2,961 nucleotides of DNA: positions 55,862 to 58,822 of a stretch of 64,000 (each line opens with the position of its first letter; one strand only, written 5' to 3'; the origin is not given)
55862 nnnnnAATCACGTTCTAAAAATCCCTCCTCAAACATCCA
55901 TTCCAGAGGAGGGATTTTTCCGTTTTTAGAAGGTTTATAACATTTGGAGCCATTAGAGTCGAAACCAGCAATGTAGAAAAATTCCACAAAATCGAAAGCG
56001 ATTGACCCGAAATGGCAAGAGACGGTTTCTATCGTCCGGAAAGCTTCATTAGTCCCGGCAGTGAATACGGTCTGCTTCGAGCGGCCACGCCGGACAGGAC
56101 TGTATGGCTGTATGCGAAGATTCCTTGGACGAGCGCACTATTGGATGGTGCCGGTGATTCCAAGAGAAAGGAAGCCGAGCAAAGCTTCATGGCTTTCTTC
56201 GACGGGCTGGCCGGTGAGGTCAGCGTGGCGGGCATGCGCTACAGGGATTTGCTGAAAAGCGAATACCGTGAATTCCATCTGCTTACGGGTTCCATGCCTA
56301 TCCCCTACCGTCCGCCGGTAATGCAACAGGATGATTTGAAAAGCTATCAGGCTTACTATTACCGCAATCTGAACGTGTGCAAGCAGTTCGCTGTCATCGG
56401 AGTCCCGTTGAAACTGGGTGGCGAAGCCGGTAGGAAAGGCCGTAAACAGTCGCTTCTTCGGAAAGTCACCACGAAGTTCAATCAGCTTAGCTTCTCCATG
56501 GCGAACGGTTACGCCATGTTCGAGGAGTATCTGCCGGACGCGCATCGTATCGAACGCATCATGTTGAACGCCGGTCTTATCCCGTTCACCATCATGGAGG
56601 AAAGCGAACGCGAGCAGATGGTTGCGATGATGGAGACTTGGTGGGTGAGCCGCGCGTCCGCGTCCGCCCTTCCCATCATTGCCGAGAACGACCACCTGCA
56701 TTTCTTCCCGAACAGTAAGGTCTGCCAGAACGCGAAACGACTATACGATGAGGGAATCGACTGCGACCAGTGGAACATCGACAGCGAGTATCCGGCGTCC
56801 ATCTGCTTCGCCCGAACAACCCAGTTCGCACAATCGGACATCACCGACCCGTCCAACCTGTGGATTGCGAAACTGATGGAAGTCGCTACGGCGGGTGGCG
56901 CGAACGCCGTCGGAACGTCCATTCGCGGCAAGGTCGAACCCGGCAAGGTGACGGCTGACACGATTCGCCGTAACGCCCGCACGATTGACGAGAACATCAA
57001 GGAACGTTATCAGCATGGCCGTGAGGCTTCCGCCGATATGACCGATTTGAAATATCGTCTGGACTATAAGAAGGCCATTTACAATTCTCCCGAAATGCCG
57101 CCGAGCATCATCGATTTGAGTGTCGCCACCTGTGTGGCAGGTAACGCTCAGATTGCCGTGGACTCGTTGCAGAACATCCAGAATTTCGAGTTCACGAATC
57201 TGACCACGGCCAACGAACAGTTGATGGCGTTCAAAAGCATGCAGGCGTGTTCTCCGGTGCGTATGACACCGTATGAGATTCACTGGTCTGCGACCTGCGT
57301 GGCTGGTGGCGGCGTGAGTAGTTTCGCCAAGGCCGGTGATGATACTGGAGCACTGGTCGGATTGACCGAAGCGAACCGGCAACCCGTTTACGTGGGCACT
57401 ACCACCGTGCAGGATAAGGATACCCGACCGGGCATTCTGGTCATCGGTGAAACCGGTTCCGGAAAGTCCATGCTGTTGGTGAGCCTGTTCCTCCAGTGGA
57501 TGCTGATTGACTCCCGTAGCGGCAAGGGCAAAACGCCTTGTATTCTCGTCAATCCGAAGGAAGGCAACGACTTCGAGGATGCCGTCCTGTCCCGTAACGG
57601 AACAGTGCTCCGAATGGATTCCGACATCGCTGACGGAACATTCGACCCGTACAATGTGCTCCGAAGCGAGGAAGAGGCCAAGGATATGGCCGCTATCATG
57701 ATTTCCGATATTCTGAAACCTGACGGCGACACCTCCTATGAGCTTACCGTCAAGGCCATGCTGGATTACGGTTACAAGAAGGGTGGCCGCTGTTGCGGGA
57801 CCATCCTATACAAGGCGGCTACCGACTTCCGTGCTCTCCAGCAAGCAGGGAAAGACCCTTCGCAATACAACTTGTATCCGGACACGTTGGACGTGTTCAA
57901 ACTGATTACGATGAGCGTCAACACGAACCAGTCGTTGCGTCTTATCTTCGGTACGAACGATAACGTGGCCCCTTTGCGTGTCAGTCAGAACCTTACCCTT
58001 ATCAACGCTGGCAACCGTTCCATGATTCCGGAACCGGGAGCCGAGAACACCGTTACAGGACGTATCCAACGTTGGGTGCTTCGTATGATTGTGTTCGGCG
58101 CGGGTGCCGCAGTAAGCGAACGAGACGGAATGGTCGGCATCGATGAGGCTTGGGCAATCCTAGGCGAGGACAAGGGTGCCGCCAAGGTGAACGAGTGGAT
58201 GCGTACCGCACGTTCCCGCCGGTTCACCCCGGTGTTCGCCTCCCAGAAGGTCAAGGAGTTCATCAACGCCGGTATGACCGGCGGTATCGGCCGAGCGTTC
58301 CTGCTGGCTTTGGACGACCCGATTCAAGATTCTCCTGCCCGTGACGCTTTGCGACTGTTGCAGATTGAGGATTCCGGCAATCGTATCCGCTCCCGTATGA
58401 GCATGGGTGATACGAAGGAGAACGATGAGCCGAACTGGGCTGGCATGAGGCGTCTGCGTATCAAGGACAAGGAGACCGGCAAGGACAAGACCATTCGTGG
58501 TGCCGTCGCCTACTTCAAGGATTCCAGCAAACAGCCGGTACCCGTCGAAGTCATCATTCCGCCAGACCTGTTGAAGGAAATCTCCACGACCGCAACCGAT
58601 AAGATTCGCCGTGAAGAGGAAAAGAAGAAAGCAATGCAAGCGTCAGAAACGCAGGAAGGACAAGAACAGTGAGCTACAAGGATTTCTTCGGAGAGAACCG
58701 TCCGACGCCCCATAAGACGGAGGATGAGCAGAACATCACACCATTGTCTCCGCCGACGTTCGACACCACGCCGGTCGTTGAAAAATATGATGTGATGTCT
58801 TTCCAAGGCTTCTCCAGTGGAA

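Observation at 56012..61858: Conjugation hardware: VirB4-like ATPase plus three-domain cell-wall hydrolase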

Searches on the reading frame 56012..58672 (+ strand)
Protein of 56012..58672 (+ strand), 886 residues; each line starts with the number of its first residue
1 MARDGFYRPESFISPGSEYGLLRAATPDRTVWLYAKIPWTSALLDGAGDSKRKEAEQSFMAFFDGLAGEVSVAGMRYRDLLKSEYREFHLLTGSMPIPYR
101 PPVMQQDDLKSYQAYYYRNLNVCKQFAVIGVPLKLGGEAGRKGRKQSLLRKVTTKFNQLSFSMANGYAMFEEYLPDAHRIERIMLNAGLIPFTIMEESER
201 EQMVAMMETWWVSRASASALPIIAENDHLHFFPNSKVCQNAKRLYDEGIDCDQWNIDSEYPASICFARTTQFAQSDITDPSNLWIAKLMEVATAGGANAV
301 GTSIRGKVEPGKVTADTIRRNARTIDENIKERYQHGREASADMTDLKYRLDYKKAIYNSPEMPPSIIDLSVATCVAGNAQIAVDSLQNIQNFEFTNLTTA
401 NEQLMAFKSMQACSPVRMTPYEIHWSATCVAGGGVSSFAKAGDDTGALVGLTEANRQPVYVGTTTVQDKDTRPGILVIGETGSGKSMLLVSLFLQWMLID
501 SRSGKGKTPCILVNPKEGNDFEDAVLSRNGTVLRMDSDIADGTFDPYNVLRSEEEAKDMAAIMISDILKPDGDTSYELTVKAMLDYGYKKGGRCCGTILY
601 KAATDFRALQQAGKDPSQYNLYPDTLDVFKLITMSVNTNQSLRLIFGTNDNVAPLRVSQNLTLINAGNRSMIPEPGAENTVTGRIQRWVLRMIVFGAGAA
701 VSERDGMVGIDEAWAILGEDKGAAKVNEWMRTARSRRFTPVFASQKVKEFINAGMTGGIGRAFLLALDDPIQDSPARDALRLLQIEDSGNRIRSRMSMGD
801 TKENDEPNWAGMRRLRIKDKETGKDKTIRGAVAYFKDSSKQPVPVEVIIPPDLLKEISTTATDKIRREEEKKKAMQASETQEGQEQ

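Call 3: search_protein_families(library=pfam, proteins=[window:56012-58672:+], max_evalue=0.01)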
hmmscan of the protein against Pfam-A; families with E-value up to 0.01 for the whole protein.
window:56012-58672:+ (886 aa): 2 families
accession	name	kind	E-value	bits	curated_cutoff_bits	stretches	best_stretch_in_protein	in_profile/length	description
PF12846.13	AAA_10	-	3e-11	43.4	27.5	2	469-567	18-113/362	AAA-like domain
PF13401.12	AAA_22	-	0.0087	16.8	27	0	471-495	4-28/130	AAA domain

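Call 4: search_protein_families(library=ncbifam, proteins=[window:56012-58672:+], max_evalue=0.01)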
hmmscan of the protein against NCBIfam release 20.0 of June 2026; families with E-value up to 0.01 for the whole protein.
window:56012-58672:+ (886 aa): 4 families
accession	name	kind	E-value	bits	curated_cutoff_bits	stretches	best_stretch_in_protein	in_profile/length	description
NF010447.0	PRK13873.1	equivalog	2.7e-07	28.9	1020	1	702-752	635-685/815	conjugal transfer protein TrbE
TIGR00929.1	VirB4_CagE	subfamily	5.1e-06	25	643.1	1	704-753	634-683/792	VirB4 family type IV secretion/conjugal transfer ATPase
TIGR03925.1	T7SS_EccC_b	equivalog_domain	2.3e-05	22.9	346.55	1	379-493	281-382/564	type VII secretion protein EccCb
NF045975.1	VirB4_plasma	equivalog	0.00055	17.8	590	1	387-498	432-541/894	Mbov_0397 family ICE element conjugal transfer ATPase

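Call 24: search_solved_structures(query=window:56012-58672:+, max_evalue=1, show_alignments=2)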
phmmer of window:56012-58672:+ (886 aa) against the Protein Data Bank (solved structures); distinct sequences matched with E-value up to 1: 0.

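Call 26: find_homologous_proteins(query=window:56012-58672:+, max_evalue=0.001)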
Query window:56012-58672:+ (886 aa): 67 proteins with E <= 0.001 among 8000 candidates.
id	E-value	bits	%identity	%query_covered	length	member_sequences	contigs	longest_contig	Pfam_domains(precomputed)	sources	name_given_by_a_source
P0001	0.0e+0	2017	100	100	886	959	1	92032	PF12846.14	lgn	-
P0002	0.0e+0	1833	89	100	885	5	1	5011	PF12846.14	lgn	-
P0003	0.0e+0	1756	85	100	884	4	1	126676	PF12846.14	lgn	-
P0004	0.0e+0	1643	80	99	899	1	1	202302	PF12846.14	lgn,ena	-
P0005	0.0e+0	1347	67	98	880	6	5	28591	PF12846.14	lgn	-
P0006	0.0e+0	1339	66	99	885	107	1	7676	PF12846.14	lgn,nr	nr:ATP-binding protein [Bifidobacterium breve]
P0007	0.0e+0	1316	72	54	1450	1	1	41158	-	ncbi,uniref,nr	ncbi:hypothetical protein [Bifidobacterium sp. SO1]|uniref:hypothetical protein n=1 Tax=Bifidobacter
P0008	0.0e+0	1303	64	99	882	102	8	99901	PF12846.14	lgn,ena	-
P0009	0.0e+0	1296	65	98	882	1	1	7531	PF12846.14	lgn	-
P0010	0.0e+0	1276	73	55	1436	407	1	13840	PF12846.14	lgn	-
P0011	0.0e+0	1275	71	55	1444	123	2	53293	PF12846.14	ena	-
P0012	0.0e+0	1270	67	60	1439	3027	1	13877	PF12846.14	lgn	-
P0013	0.0e+0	1259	67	56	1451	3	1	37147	PF12846.14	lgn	-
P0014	0.0e+0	1256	62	99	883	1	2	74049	PF12846.14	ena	-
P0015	0.0e+0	1247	65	95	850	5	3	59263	-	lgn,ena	-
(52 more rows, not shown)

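Call 27: find_encoding_contigs(protein=P0001, flank=10000, max_places=4)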
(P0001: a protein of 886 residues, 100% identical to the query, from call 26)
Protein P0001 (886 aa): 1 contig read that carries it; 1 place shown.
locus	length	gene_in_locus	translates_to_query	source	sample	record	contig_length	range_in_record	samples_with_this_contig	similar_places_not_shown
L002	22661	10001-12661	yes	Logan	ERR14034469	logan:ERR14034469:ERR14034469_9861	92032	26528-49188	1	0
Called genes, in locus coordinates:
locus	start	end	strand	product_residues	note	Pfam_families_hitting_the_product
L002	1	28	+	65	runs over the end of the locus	-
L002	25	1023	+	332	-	PF14243:R2K_3 (faint)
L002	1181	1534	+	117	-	-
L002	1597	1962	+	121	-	-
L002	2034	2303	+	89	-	-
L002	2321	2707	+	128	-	-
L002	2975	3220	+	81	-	-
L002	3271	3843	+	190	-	PF11753:DUF3310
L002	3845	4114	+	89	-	-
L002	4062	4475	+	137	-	-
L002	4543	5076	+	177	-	-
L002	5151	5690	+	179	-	-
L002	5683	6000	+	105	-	-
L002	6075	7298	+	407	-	PF01816:LRV (faint)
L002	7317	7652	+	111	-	-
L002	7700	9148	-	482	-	PF01385:OrfB_IS605, PF07282:Cas12f1-like_TNB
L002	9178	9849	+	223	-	PF01816:LRV (faint), PF25591:LRV_2 (faint)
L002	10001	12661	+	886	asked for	PF12846:AAA_10 (weak)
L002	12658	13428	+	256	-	-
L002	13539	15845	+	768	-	PF25309:ELLD (faint), PF05382:Amidase_5, PF18013:Phage_lysozyme2, PF01832:Glucosaminidase, PF05257:CHAP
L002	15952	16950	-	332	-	-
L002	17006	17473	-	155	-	-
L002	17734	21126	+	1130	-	PF01580:FtsK_SpoIIIE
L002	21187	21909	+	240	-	PF20720:nSTAND3 (weak)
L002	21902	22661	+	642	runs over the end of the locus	-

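Call 33: search_protein_families(library=pfam, proteins=[L002:17734-21126:+, L002:21187-21909:+, L002:12658-13428:+, L002:15952-16950:-, L002:17006-17473:-], max_evalue=0.01)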
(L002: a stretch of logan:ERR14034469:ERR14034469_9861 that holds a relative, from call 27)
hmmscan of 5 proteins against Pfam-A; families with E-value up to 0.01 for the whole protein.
L002:17734-21126:+ (1130 aa): 3 families
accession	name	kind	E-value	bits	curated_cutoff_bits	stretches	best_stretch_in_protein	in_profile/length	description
PF01580.24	FtsK_SpoIIIE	-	3.9e-10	40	24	1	793-992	16-219/221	FtsK/SpoIIIE family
PF01935.23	DUF87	-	4e-05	24.3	23.2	1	807-919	13-99/220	Helicase HerA, central domain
PF12846.13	AAA_10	-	0.001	18.6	27.5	1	813-862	19-68/362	AAA-like domain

L002:21187-21909:+ (240 aa): 7 families
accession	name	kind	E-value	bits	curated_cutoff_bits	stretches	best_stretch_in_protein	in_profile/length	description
PF20720.3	nSTAND3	-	3.5e-06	27.2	27.2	1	22-57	16-51/155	Novel STAND NTPase 3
PF13191.12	AAA_16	-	4.7e-05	24.4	32.6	1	17-122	18-144/167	AAA ATPase domain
PF24883.2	NPHP3_N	-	7.5e-05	23.4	24.8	1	15-50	14-51/164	Nephrocystin 3, N-terminal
PF13401.12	AAA_22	-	0.002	18.9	27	1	22-74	4-56/130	AAA domain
PF10412.15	TrwB_AAD_bind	-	0.0023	17.3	20.5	1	11-62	6-54/387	Type IV secretion-system coupling protein DNA-binding domain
PF05729.18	NACHT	-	0.0045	17.3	26.7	0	26-53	3-30/167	NACHT domain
PF10923.14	BrxC_BrxD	-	0.0084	15.5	22.2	0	19-59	45-85/414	BREX system ATP-binding protein BrxC/D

L002:12658-13428:+ (256 aa): 0 families

L002:15952-16950:- (332 aa): 2 families
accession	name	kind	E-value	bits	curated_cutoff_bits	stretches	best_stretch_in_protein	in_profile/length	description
PF09976.15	TPR_21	-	0.0015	18.8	25.5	1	9-57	10-58/193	Tetratricopeptide repeat-like domain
PF12685.13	SpoIIIAH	-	0.0024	18.3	30.6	1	6-78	1-68/191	SpoIIIAH-like protein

L002:17006-17473:- (155 aa): 0 families

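Call 37: search_solved_structures(query=A2, max_evalue=10, show_alignments=3)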
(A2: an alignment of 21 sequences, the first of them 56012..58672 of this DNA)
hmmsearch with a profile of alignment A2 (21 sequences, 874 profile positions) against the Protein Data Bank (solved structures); distinct sequences matched with E-value up to 10: 23.
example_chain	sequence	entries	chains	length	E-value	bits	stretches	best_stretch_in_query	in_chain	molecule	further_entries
9fqr_G8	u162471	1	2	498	0.0039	18.2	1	467-499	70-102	Adenylate kinase 8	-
4nh0_A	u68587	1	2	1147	0.006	17.5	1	468-522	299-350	Cell divisionFtsK/SpoIIIE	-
2ius_A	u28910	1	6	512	0.075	13.9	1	466-518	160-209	DNA TRANSLOCASE FTSK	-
2iuu_A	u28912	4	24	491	0.098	13.5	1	469-517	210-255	DNA TRANSLOCASE FTSK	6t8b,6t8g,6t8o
2iut_A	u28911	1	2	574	0.14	13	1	469-517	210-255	DNA TRANSLOCASE FTSK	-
8wiv_A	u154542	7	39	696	0.19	12.6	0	477-501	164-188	Helicase HerA central domain-containing protein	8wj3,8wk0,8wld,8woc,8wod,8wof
2ynm_A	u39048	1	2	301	0.2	12.5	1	470-523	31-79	LIGHT-INDEPENDENT PROTOCHLOROPHYLLIDE REDUCTASE IRON-SULFUR ATP-BINDING PROTEIN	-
6xaf_A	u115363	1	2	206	0.22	12.4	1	476-495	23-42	Leucine-rich repeat serine/threonine-protein kinase 2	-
6sz9_A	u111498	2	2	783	0.23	12.3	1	469-529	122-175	IcmO (DotL)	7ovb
6ojf_A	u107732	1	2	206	0.23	12.3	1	476-495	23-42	Leucine-rich repeat serine/threonine-protein kinase 2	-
1z7l_A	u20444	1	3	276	0.34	11.7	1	157-211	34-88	Ubiquitin-activating enzyme E1 1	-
6oje_A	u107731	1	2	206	0.44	11.4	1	476-495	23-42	Leucine-rich repeat serine/threonine-protein kinase 2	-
2zej_A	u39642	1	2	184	0.51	11.2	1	476-495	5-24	Leucine-rich repeat kinase 2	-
4ag5_A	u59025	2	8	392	0.55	11.1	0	701-751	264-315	TYPE IV SECRETORY PATHWAY VIRB4 COMPONENTS-LIKE PROTEIN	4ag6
7thy_A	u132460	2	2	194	0.56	11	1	476-495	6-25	Leucine-rich repeat serine/threonine-protein kinase 2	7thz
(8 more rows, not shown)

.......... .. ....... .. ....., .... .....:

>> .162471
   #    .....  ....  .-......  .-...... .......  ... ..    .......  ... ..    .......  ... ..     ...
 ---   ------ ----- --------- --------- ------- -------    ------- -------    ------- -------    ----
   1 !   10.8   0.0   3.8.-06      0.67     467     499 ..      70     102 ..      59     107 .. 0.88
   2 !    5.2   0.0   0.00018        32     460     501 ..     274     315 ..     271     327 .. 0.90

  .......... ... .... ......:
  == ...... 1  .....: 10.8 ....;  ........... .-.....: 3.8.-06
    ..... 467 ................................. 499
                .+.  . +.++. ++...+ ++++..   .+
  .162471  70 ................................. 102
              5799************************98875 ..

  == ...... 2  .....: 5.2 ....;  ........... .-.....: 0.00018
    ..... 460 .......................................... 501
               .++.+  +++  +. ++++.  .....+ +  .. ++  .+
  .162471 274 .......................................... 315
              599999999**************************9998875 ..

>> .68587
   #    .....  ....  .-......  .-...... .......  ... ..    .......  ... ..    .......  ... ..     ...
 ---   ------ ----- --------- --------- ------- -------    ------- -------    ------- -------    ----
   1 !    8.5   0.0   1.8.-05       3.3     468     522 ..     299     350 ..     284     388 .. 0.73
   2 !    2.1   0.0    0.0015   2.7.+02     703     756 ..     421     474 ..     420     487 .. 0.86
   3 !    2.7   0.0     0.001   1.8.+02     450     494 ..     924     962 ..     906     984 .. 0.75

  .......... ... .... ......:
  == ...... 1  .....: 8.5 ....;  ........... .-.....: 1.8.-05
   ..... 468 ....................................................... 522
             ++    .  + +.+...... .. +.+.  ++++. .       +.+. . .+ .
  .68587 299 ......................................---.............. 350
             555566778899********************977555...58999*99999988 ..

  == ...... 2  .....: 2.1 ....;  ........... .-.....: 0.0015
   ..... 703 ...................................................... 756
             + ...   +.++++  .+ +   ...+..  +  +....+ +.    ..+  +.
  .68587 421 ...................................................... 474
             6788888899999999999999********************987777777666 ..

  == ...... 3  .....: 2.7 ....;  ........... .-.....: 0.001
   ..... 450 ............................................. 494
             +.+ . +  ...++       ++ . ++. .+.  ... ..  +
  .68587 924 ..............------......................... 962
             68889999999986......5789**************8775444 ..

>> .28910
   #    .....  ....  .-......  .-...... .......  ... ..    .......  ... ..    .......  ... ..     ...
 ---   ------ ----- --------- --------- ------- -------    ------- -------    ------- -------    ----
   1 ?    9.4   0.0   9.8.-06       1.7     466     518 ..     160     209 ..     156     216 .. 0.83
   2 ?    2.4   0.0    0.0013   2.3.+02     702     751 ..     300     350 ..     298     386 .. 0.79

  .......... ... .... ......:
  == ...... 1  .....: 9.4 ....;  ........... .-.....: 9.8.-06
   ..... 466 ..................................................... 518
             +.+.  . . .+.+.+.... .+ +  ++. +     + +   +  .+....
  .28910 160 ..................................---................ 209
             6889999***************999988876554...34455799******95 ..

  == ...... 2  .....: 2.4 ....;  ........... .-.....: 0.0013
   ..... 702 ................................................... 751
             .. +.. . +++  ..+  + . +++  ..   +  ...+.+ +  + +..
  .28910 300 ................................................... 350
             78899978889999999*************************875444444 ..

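Call 46: find_related_loci(query=A2, collection=genome_contigs, flank=10000)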
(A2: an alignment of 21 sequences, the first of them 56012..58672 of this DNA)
Query A2 (886 aa) in genome_contigs; peptide patterns used: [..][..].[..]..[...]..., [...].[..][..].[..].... (x = any residue, [..] = any of these).
101 stretches matched a pattern; 26 encode a relative of the query (tblastn E <= 1e-3); 26 distinct loci.
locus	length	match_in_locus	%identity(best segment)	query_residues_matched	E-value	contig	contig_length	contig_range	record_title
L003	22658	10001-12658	52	1-872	0e+0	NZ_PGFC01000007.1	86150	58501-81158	Pseudoscardovia suis strain DSM 24744 Ga0181009_107, whole genome shotgun sequence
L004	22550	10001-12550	46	10-871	0e+0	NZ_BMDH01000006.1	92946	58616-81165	Galliscardovia ingluviei strain CCM 8606 sequence06, whole genome shotgun sequence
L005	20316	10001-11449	57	10-491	0e+0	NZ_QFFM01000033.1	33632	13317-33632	Bifidobacterium callitrichidarum strain TRI 5 DS8229454_c33, whole genome shotgun sequence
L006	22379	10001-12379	29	30-877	1e-86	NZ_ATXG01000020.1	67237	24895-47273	Agromyces subbeticus DSM 16689 H521DRAFT_scaffold00020.20_C, whole genome shotgun sequence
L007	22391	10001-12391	29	28-870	2e-85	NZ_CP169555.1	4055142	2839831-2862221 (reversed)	Aeromicrobium sp. CTD01-1L150 chromosome, complete genome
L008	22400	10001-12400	29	28-882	1e-81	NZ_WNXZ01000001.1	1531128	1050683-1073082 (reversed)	Pseudactinotalea terrae strain KACC 16542 Scaffold1_1, whole genome shotgun sequence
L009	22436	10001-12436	28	13-869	2e-79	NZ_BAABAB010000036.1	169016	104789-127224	Microlunatus ginsengisoli strain JCM 16929 sequence36, whole genome shotgun sequence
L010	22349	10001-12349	28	20-859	5e-77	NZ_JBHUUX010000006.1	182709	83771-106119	Promicromonospora sp. NPDC057138 NPDC057138_T17_B12.ctg-0006, whole genome shotgun sequence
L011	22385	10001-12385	27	31-868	6e-69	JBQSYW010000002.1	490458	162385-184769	Brachybacterium sp. 107 107_2, whole genome shotgun sequence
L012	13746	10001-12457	26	31-883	4e-67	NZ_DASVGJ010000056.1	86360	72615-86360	MAG: Brachybacterium sp. isolate SMAG_U2112 k141_1595342, whole genome shotgun sequence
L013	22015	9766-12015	25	78-868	3e-65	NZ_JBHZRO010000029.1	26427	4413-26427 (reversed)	Brachybacterium vulturis strain HQB-332 NODE_29_length_26427_cov_170.710816, whole genome shotgun sequence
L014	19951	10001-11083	33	483-869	1e-44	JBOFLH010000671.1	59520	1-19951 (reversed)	MAG: Nocardioides sp. isolate WFFMC_MAG_345 k139_14075_flag=0_multi=10.9931_len=59520, whole genome shotgun sequence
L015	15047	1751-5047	28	17-869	2e-40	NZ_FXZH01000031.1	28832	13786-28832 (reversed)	Brevibacterium sp. 239c, whole genome shotgun sequence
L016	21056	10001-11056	32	505-878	6e-40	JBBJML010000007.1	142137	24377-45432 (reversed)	MAG: Nakamurella sp. isolate RUP_SRG_33 NODE_106_length_142137_cov_11.227073, whole genome shotgun sequence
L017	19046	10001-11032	32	519-881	4e-39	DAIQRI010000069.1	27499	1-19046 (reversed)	MAG TPA_asm: Cellulomonas sp. isolate CTOTU41351 NODE_968_length_27499_cov_11.642909, whole genome shotgun sequence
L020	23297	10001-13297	28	17-869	1e-40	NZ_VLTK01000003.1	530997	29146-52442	Brevibacterium aurantiacum strain XU54 Scaffold3, whole genome shotgun sequence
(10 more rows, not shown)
